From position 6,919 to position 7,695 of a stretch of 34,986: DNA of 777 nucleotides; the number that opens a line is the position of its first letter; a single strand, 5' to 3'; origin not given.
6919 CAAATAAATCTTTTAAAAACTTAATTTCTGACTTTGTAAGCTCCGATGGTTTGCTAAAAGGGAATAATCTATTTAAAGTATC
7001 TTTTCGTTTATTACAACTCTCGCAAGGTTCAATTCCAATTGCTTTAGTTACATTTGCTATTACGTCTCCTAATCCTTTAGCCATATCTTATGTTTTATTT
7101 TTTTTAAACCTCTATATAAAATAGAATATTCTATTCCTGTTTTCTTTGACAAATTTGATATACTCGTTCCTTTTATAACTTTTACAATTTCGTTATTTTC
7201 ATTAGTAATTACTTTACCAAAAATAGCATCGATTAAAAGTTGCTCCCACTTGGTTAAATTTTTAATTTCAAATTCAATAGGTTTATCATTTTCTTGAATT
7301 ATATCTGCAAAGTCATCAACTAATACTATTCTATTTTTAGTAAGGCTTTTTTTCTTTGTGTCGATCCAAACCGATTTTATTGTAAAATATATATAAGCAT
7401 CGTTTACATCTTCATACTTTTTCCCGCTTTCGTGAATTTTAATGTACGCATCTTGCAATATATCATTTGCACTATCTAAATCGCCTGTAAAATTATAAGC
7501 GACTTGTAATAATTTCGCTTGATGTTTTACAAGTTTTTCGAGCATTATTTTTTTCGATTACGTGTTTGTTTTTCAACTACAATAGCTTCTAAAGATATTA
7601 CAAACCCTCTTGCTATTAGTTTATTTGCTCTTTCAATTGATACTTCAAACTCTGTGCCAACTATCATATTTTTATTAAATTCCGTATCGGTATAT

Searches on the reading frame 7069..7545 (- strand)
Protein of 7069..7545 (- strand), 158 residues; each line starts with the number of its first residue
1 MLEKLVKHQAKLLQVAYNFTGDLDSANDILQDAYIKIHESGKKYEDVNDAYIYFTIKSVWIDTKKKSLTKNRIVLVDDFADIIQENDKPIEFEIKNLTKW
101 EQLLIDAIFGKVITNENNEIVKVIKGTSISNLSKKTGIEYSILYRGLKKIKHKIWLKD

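Call 70: search_protein_families(library=pfam, proteins=[window:7069-7545:-], max_evalue=0.01)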
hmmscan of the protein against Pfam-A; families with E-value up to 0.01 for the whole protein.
window:7069-7545:- (158 aa): 1 family
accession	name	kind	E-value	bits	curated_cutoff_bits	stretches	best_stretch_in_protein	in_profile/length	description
PF04542.20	Sigma70_r2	-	2e-08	34.3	24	1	7-66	4-67/71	Sigma-70 region 2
